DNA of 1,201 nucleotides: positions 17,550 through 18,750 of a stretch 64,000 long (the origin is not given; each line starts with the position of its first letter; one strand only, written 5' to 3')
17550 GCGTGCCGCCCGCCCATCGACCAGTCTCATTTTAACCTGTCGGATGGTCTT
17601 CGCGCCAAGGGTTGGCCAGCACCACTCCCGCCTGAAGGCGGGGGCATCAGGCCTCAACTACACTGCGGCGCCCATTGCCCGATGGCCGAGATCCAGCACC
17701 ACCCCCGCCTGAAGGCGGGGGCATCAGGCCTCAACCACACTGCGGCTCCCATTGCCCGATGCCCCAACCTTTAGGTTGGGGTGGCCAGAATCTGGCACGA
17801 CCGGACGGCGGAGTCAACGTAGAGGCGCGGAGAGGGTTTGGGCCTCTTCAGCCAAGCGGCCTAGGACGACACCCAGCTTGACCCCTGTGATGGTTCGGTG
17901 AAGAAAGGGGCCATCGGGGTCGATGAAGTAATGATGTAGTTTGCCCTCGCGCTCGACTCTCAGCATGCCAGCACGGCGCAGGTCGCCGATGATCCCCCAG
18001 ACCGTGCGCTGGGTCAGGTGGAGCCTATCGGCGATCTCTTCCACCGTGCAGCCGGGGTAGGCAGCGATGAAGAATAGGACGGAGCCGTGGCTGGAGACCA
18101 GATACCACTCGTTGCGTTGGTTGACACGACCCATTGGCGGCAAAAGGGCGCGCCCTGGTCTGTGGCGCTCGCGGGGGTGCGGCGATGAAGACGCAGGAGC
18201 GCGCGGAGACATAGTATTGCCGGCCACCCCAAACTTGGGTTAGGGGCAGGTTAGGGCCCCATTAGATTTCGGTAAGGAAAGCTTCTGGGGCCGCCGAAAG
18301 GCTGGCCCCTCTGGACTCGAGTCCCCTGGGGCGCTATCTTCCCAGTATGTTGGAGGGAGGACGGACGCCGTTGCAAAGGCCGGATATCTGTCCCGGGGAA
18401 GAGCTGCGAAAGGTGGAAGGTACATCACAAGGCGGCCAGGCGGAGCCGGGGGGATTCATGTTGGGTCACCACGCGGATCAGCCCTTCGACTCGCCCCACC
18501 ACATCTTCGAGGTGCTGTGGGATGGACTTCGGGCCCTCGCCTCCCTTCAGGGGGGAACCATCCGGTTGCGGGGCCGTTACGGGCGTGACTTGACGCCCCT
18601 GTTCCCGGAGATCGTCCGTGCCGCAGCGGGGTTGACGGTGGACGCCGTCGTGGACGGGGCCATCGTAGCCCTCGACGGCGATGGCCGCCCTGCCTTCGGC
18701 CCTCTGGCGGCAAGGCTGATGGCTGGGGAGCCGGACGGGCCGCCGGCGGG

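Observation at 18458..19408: Ligase-dead ATP-dependent DNA ligase paralog next to LigD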

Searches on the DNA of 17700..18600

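Call 49: search_rna_families(source=window, start=17700, end=18600, threshold=evalue, max_evalue=1)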
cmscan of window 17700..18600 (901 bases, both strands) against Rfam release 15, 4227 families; matches with E-value up to 1: 0.
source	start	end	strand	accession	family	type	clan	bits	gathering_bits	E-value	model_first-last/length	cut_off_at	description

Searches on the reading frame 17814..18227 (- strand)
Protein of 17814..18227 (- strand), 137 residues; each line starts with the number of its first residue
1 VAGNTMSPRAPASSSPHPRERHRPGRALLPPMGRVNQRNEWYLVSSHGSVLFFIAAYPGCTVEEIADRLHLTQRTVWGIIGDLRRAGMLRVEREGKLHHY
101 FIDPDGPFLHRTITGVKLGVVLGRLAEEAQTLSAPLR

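Call 4: search_protein_families(library=pfam, proteins=[window:17814-18227:-], max_evalue=0.01)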
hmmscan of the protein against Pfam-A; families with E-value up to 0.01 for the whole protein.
window:17814-18227:- (137 aa): 6 families
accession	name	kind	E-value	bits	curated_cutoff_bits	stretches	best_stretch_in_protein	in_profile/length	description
PF12802.13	MarR_2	-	1.2e-07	32.2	27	1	47-94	7-55/61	MarR family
PF13412.12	HTH_24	-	7.1e-06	26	21.9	1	50-89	8-47/48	Winged helix-turn-helix DNA-binding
PF08279.18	HTH_11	-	8.8e-05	22.7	25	1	59-95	15-50/55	HTH domain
PF01047.28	MarR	-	0.00031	21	24.6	1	47-93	5-51/59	MarR family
PF13545.12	HTH_Crp_2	-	0.00081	19.8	27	1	60-93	23-55/70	Crp-like helix-turn-helix domain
PF02082.26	Rrf2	-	0.0097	16.5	30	0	51-93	12-57/132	Iron-dependent Transcriptional regulator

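Call 5: search_protein_families(library=ncbifam, proteins=[window:17814-18227:-], max_evalue=0.01)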
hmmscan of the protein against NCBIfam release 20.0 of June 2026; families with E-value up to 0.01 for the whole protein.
window:17814-18227:- (137 aa): 3 families
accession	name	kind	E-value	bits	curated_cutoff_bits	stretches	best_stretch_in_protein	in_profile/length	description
NF033788.1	HTH_metalloreg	subfamily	1.6e-05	24.6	55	1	58-105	24-71/77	metalloregulator ArsR/SmtB family transcription factor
NF045707.1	Dbac_1936_reg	equivalog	0.0057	16.6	115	0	61-101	32-72/99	ArsR/SmtB-type metalloregulator TsoR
NF041413.1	ArsR_Rv2640c_fam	equivalog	0.0076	16.6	155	0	59-101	58-100/118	Rv2640c family ArsR-like transcriptional regulator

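Call 53: search_protein_families(library=padloc, proteins=[window:17814-18227:-], max_evalue=0.01)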
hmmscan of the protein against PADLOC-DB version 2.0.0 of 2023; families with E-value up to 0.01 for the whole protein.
window:17814-18227:- (137 aa): 5 families
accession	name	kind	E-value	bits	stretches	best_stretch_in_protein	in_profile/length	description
PDLC01850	CARF3--CARF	-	4.1e-05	21.5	1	45-98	145-196/209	-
PDLC01438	Csa3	-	0.00078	17.6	1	50-104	153-203/305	"CAS-I,CAS-II,CAS-III,CAS-IV,CAS-V,CAS-VI; associated_signaling"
PDLC01879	CARF3--CARF_TM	-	0.0028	15.3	1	49-113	160-220/222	-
PDLC03922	MkoB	-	0.0044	14.3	1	50-94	34-77/610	-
PDLC01720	Csa3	-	0.0051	15.4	1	55-105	35-91/118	Csa3_1_CAS-I-II-III-IV-V-VI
